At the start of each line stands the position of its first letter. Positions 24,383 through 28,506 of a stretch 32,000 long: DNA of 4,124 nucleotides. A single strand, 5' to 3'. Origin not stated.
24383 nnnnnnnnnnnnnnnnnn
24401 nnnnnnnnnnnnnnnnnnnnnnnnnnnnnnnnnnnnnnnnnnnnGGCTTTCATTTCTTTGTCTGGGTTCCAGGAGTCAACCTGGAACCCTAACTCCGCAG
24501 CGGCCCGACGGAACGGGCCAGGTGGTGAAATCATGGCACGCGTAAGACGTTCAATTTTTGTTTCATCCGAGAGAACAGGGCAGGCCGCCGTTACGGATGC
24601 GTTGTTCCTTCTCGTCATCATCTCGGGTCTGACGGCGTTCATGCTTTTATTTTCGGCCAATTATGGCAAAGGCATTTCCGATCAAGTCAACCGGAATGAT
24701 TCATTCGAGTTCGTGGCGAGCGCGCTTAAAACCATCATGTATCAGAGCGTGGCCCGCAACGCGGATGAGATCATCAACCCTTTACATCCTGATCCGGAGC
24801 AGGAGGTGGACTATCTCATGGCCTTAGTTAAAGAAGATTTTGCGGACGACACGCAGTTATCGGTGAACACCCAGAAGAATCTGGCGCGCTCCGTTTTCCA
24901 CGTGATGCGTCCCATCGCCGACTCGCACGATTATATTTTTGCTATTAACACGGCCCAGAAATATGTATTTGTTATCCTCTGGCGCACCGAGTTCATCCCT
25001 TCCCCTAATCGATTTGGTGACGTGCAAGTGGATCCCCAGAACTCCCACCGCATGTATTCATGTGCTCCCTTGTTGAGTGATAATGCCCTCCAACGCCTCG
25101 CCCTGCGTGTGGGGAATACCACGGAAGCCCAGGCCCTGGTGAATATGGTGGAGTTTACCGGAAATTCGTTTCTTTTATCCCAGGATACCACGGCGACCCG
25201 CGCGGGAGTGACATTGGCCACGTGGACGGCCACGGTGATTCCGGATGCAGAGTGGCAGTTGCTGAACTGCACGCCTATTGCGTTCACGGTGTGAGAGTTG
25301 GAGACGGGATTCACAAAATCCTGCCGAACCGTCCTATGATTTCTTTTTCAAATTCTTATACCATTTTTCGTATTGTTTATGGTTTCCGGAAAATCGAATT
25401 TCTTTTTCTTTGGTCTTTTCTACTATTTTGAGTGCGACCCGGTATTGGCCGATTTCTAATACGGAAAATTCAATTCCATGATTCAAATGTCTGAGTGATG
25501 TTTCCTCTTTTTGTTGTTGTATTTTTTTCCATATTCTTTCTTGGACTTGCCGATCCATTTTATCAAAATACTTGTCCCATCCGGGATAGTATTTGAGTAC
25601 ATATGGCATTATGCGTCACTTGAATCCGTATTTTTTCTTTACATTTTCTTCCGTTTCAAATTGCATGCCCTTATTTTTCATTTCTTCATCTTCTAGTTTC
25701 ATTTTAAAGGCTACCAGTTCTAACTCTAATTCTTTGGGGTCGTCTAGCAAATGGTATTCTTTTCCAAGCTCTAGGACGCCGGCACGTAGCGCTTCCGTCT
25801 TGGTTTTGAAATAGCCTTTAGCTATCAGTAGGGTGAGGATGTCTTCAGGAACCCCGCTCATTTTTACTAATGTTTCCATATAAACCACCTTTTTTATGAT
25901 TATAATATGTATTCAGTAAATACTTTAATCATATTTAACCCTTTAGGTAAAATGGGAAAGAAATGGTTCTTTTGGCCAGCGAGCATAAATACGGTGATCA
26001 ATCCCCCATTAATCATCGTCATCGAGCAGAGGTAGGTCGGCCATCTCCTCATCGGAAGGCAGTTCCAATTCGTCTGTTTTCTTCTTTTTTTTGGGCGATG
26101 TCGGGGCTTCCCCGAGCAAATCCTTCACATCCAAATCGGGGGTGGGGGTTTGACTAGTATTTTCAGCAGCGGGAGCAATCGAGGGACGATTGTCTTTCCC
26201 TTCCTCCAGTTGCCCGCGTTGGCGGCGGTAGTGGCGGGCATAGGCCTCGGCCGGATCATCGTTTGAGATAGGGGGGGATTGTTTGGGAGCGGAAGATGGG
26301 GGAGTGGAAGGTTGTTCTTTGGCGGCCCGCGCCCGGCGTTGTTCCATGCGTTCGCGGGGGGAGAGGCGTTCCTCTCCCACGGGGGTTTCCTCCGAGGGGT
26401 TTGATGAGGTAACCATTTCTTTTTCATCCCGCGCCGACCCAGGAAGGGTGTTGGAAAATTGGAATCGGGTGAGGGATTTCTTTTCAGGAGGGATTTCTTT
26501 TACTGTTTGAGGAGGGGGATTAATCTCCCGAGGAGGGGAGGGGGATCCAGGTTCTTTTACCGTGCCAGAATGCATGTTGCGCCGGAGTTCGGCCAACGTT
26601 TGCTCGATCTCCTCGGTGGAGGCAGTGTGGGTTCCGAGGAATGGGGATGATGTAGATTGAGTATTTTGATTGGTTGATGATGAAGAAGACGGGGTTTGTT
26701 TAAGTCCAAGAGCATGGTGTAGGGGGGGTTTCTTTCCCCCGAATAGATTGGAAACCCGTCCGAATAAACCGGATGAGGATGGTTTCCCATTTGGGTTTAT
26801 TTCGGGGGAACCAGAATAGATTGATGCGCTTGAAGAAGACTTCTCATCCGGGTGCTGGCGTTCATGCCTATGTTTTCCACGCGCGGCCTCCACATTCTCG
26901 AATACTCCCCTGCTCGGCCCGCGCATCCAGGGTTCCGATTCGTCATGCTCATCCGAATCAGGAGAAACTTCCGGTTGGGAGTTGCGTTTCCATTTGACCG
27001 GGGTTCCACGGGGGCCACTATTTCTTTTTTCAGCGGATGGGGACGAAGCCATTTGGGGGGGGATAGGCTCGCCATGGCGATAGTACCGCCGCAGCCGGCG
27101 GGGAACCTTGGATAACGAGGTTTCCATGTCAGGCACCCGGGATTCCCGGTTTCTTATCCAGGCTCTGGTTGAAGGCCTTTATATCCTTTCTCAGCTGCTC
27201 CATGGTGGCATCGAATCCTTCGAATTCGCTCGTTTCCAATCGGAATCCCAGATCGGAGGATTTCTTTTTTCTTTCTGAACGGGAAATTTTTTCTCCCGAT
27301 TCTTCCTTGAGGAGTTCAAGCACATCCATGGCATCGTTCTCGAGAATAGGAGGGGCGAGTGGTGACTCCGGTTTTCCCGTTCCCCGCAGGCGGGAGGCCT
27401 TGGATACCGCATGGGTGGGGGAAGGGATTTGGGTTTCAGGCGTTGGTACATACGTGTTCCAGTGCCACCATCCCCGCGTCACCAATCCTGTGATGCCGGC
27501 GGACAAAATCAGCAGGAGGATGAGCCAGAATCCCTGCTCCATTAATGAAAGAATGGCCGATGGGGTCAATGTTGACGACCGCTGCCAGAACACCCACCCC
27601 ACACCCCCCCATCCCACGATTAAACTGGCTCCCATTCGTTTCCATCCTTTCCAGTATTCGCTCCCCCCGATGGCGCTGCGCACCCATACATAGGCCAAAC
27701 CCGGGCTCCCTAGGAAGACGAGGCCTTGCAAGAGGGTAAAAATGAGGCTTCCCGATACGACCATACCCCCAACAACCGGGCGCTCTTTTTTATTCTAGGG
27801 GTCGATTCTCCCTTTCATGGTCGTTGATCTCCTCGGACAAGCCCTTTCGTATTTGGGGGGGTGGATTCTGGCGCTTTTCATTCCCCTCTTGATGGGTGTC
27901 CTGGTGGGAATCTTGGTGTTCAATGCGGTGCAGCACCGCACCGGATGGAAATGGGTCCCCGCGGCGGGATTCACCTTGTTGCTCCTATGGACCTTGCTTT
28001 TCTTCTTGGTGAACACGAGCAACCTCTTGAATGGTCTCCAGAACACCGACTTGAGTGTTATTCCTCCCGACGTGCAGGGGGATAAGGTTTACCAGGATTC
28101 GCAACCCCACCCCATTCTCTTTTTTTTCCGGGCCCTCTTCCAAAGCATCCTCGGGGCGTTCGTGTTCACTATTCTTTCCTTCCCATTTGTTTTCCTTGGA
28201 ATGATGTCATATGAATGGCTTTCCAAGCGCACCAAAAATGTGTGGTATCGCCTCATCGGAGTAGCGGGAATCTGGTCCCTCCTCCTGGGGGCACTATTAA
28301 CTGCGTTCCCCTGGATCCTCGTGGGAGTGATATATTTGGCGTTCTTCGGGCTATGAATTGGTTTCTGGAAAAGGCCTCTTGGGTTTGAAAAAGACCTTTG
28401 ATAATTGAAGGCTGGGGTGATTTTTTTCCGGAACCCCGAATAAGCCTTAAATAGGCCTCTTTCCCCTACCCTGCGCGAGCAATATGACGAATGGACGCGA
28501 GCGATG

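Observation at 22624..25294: Four-gene operon of pilin-like proteins (class-III / TadE-like N-termini) without any assembly machinery nearby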

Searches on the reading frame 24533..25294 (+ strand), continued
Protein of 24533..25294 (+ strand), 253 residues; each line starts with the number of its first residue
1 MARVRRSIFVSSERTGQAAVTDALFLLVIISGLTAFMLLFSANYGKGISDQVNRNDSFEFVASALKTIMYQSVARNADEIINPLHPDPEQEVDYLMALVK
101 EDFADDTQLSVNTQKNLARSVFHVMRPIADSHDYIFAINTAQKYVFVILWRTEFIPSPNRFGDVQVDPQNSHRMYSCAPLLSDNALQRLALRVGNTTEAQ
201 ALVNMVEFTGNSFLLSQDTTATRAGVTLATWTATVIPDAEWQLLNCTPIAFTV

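Call 48: search_solved_structures(query=A2, max_evalue=10)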
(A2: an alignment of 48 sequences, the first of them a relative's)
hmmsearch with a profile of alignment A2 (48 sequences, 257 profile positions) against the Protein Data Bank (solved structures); distinct sequences matched with E-value up to 10: 1.
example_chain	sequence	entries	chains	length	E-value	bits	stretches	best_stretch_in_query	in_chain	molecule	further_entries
5ujq_A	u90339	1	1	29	2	10.9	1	27-50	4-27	Bacteriocin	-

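Call 55: find_related_loci(query=A4, collection=metagenome_contigs, flank=10000)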
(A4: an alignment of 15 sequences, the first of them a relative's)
Query A4 (760 aa) in metagenome_contigs; peptide patterns used: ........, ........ (x = any residue, [..] = any of these).
253 stretches matched a pattern; 126 encode a relative of the query (tblastn E <= 1e-3); the best 80 are kept; 80 distinct loci.
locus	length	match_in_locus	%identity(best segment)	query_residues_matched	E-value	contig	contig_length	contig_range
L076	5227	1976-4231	69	1-750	0e+0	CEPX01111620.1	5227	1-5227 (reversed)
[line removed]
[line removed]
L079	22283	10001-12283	69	1-760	0e+0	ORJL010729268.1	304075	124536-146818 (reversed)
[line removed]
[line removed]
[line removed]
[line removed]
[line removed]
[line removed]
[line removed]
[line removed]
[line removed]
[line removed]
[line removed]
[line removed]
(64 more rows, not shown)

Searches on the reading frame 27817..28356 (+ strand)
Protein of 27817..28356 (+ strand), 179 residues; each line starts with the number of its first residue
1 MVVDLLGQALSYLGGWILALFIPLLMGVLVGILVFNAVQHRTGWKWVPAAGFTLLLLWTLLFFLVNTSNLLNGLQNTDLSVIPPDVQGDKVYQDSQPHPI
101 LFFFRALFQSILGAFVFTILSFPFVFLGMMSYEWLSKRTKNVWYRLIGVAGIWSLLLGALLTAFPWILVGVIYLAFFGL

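Call 5: search_protein_families(library=pfam, proteins=[window:27817-28356:+], max_evalue=1)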
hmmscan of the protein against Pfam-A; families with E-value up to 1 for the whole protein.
window:27817-28356:+ (179 aa): 1 family
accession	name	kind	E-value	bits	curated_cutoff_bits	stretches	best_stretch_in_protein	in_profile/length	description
PF13386.12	DsbD_2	-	0.011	16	24.9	1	107-153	149-195/199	Cytochrome C biogenesis protein transmembrane region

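Call 13: find_encoding_contigs(protein=window:27817-28356:+, flank=10000, max_places=3)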
Protein window:27817-28356:+ (179 aa): 3 contigs read that carry it; 3 places shown.
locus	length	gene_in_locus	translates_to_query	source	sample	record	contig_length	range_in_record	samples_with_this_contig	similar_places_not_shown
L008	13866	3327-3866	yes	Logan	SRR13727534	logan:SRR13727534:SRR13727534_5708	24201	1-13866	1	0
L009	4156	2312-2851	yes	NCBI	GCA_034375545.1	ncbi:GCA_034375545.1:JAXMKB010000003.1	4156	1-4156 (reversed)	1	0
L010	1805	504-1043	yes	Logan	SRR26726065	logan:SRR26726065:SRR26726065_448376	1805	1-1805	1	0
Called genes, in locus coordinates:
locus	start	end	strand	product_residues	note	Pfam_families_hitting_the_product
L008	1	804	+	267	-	?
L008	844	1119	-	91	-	-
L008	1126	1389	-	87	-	-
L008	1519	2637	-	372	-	-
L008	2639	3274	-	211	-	-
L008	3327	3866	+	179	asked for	-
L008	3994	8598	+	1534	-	-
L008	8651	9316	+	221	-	PF02586:SRAP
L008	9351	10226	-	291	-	PF09754:PAC2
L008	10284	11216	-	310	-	PF00482:T2SSF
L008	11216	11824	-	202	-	PF00482:T2SSF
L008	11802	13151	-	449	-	PF00437:T2SSE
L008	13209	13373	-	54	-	-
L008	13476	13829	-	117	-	PF02643:DUF192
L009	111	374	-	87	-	-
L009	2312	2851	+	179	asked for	-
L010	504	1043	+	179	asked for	-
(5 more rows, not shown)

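Call 26: search_protein_families(library=ncbifam, proteins=[window:27817-28356:+], max_evalue=1)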
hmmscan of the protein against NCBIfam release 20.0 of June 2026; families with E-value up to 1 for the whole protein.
window:27817-28356:+ (179 aa): 2 families
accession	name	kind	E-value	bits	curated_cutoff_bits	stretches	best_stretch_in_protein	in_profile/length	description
NF037962.1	arsenic_eff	subfamily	0.0031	16.9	100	1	118-165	2-49/287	arsenic efflux protein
NF004485.0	PRK05815.3-3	equivalog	0.37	10.1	249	0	1-37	72-108/281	F0F1 ATP synthase subunit A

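Call 27: search_protein_families(library=pfam, proteins=[L008:11802-13151:-, L008:11216-11824:-, L008:10284-11216:-, L008:3994-8598:+], max_evalue=0.1)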
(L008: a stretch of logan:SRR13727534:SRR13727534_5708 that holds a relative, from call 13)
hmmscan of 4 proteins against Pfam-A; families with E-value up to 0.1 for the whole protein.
L008:11802-13151:- (449 aa): 11 families
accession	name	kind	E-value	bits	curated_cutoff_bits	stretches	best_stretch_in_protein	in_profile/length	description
PF00437.27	T2SSE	-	5e-33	114.7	24.9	1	130-348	37-266/370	Type II/IV secretion system protein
PF01580.24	FtsK_SpoIIIE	-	0.00029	20.8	24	1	222-245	40-63/221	FtsK/SpoIIIE family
PF13401.12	AAA_22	-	0.0024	18.6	27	1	224-259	8-33/130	AAA domain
PF12775.13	AAA_7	-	0.0059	16.6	25.8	1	214-248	26-60/181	P-loop containing dynein motor region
PF00005.33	ABC_tran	-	0.028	15.4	25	1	217-254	7-44/137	ABC transporter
PF13191.12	AAA_16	-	0.03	15.3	32.6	1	223-248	26-51/167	AAA ATPase domain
PF20720.3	nSTAND3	-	0.034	14.3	27.2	1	223-258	19-55/155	Novel STAND NTPase 3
PF16796.11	Microtub_bd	-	0.037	14.4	27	1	209-240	78-110/155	Microtubule binding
PF13555.12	AAA_29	-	0.046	13.9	27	1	221-242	22-43/61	P-loop containing region of AAA domain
PF07728.20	AAA_5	-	0.069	13.6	22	0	223-268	1-48/139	AAA domain (dynein-related subfamily)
PF06414.18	Zeta_toxin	-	0.084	12.7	22.3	0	224-256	19-51/199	Zeta toxin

L008:11216-11824:- (202 aa): 1 family
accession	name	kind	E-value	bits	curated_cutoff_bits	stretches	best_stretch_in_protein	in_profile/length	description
PF00482.28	T2SSF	-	7.9e-08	32.7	25.2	1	25-151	1-121/125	Type II secretion system (T2SS), protein F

L008:10284-11216:- (310 aa): 1 family
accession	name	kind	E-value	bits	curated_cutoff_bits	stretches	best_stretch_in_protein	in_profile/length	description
PF00482.28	T2SSF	-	4.1e-08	33.7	25.2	1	129-234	22-124/125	Type II secretion system (T2SS), protein F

L008:3994-8598:+ (1534 aa): 1 family
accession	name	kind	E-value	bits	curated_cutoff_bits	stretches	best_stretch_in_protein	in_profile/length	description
PF25255.1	wH_RNase_II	-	0.016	15.7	27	1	798-847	15-62/78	Ribonuclease II, winged helix domain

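Call 73: search_protein_families(library=ncbifam, proteins=[L008:11802-13151:-, L008:11216-11824:-, L008:10284-11216:-, L008:9351-10226:-, L008:3994-8598:+], max_evalue=0.01)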
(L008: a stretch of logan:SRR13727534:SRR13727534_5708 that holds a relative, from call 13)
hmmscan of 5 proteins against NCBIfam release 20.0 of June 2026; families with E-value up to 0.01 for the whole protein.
L008:11802-13151:- (449 aa): 17 families
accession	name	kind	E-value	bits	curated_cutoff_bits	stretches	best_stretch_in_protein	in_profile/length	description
TIGR03819.1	heli_sec_ATPase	hypoth_equivalog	7.6e-44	150.3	373.15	1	81-341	42-301/340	TadA family conjugal transfer-associated ATPase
NF058587.1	archaellum_moto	equivalog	1.9e-41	142.4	550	1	27-401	85-457/527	archaellum flagellar ATPase motor FlaI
TIGR02788.1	VirB11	equivalog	2.2e-36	125.4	249.95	2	213-338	136-263/308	P-type DNA transfer ATPase VirB11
TIGR02782.1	TrbB_P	equivalog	4.9e-27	95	304.55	1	141-338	56-253/303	P-type conjugative transfer ATPase TrbB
NF053672.1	bindosome_BasE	exception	1.5e-25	89.9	1000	1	99-354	146-405/512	bindosome assembly system ATPase subunit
NF010475.0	PRK13900.1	equivalog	4e-23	82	389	1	213-338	152-280/333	type IV secretion system ATPase VirB11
NF010425.0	PRK13851.1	equivalog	2.5e-21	75.9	461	1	212-334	153-277/344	type IV secretion system protein VirB11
NF010469.0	PRK13894.1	subfamily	3.1e-21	76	508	1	151-338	79-265/320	conjugal transfer ATPase TrbB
NF041000.1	ATPase_ComGA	equivalog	6.6e-21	74.5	300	1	213-356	119-261/267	competence type IV pilus ATPase ComGA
NF010407.0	PRK13833.1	subfamily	4.2e-18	65.8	499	1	164-338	87-260/323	conjugal transfer protein TrbB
NF007755.0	PRK10436.1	equivalog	1.9e-13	49.9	617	1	184-356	182-352/465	type II secretion system protein GspE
TIGR02538.1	type_IV_pilB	equivalog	1.8e-12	46.7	675.65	1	224-349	319-441/564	type IV-A pilus assembly ATPase PilB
TIGR02533.1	type_II_gspE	equivalog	1.8e-12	46.7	630.25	1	187-343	209-362/486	type II secretion system ATPase GspE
NF053534.1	T4PilAsmATPsTfpB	equivalog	1.1e-10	40.5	850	1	213-344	328-456/584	type IV pilus assembly ATPase TfpB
TIGR01420.1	pilT_fam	subfamily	2.5e-09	36.8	319.1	1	216-338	117-240/343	PilT/PilU family type 4a pilus ATPase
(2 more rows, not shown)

L008:11216-11824:- (202 aa): 0 families

L008:10284-11216:- (310 aa): 0 families

L008:9351-10226:- (291 aa): 2 families
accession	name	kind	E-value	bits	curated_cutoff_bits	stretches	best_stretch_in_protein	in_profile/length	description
TIGR00161.1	TIGR00161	hypoth_equivalog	3.4e-41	141.5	199.25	1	49-276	6-227/239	proteasome assembly chaperone family protein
TIGR00162.1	TIGR00162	hypoth_equivalog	4.7e-14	52.4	200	1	59-273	19-242/260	proteasome assembly chaperone family protein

L008:3994-8598:+ (1534 aa): 0 families
